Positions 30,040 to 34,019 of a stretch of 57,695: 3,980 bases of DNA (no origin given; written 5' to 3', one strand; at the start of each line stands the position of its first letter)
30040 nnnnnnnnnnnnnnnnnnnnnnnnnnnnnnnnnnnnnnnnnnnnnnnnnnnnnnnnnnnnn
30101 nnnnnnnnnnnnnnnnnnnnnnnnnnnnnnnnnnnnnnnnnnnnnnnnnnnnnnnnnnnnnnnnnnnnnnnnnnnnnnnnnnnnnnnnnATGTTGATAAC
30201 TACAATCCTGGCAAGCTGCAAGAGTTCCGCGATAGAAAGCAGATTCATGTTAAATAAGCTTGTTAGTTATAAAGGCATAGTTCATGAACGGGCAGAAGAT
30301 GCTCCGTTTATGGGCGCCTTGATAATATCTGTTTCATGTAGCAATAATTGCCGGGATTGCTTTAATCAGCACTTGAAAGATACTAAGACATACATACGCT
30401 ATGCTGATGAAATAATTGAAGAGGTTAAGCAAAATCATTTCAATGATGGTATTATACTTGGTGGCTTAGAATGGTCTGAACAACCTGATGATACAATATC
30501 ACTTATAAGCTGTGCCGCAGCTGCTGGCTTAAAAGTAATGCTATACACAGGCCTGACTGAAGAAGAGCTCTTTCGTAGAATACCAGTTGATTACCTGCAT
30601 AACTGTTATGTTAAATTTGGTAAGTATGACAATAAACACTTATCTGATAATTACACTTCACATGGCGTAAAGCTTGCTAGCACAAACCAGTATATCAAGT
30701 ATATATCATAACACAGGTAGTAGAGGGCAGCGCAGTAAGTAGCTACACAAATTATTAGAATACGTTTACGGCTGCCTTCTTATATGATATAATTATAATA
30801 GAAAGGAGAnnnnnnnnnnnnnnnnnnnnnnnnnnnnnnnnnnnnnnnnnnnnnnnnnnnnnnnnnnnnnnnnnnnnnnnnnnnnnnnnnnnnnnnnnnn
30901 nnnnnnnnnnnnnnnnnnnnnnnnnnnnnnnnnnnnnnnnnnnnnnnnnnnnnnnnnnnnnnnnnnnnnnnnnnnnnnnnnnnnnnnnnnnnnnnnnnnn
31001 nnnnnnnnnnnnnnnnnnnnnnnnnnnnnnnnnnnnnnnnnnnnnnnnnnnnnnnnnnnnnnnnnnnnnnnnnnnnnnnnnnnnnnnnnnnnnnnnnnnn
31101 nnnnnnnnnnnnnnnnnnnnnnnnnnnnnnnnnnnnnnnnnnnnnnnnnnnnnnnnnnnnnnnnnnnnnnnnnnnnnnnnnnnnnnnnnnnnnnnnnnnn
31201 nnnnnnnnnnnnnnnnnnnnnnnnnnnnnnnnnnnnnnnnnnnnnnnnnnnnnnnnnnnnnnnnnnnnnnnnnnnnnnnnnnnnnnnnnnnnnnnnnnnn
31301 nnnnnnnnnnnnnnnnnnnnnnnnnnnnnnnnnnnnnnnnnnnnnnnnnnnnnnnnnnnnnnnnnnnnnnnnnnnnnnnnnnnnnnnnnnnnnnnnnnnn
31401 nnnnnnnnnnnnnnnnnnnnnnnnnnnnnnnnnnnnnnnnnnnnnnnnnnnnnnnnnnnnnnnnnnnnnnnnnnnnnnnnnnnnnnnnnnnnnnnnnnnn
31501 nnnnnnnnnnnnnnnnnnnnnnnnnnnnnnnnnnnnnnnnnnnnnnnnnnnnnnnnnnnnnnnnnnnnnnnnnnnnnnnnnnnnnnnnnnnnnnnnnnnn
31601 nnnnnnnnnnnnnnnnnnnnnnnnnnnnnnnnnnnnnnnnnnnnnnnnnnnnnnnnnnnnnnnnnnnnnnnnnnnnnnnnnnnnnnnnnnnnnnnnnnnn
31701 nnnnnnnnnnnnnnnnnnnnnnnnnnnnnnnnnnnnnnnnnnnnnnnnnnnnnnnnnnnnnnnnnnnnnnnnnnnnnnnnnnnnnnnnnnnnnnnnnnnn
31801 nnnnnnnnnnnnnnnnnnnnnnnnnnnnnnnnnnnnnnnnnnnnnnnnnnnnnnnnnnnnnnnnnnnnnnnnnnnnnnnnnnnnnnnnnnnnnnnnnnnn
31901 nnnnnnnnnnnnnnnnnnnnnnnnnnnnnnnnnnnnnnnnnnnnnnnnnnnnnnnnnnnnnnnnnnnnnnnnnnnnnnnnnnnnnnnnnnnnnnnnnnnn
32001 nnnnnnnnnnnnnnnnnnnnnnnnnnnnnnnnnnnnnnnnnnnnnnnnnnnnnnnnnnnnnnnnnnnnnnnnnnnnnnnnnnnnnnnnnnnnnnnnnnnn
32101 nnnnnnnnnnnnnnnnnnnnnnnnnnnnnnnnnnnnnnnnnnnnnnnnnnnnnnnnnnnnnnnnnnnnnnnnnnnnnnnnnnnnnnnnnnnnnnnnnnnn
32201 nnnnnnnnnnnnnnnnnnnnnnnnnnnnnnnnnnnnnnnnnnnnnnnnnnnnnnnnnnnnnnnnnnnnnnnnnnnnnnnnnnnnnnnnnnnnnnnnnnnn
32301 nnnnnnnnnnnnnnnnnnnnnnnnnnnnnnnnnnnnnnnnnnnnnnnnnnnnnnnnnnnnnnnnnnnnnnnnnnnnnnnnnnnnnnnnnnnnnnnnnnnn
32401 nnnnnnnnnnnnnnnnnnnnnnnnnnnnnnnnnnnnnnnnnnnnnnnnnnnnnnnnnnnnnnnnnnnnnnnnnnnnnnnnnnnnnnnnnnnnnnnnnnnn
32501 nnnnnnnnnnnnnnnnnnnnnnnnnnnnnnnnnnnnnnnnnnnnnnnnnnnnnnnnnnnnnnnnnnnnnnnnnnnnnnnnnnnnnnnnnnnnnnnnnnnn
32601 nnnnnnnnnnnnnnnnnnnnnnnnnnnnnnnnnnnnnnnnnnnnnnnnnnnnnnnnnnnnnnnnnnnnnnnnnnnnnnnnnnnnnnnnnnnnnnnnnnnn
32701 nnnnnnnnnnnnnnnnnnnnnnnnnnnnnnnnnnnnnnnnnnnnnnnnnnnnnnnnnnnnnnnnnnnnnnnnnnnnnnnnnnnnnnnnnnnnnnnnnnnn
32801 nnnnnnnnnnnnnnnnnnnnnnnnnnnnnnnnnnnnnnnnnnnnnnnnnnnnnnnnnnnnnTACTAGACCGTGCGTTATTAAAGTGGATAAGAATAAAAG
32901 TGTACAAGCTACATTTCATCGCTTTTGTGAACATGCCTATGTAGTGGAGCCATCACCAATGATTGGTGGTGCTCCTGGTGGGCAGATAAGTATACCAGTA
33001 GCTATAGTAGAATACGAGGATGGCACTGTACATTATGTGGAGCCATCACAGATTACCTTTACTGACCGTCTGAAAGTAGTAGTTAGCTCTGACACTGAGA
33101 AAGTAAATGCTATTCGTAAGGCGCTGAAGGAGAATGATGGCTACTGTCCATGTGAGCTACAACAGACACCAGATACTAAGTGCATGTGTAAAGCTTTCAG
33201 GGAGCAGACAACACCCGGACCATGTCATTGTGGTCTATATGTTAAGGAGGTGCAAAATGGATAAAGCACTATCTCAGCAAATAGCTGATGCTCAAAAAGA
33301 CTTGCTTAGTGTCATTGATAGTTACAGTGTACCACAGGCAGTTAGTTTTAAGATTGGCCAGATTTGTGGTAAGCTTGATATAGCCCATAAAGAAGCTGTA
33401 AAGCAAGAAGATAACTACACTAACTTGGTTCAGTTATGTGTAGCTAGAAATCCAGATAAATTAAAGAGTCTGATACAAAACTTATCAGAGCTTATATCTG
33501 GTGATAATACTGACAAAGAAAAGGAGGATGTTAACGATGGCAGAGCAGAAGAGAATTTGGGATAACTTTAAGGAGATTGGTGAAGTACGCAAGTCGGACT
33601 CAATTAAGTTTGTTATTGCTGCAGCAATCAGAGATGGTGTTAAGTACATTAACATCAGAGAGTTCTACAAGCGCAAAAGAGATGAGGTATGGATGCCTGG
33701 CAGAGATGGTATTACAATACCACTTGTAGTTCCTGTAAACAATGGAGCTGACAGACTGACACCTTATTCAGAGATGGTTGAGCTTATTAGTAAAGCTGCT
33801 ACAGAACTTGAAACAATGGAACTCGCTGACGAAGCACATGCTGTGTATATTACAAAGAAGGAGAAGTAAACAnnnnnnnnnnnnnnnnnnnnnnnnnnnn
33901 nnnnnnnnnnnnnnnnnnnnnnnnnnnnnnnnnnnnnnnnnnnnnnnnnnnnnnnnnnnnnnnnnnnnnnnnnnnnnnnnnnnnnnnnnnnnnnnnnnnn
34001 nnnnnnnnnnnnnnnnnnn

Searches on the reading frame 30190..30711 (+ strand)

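Call 63: search_protein_families(library=pfam, proteins=[window:30190-30711:+], max_evalue=0.01)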
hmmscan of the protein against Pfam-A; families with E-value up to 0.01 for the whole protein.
window:30190-30711:+ (173 aa): 2 families
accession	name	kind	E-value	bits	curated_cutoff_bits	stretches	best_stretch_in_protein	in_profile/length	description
PF13353.11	Fer4_12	-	6.3e-08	33.4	22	1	49-153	14-124/137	4Fe-4S single cluster domain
PF04055.27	Radical_SAM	-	0.00019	22.1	29.5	1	45-130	2-96/166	Radical SAM superfamily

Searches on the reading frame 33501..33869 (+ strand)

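Call 63: search_protein_families(library=pfam, proteins=[window:33501-33869:+], max_evalue=0.01)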
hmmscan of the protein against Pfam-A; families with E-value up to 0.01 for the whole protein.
window:33501-33869:+ (122 aa): 1 family
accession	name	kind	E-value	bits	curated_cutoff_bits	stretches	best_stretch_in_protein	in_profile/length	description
PF02229.22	PC4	-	2.8e-06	27.2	25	1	46-74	16-42/52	Transcriptional Coactivator p15 (PC4)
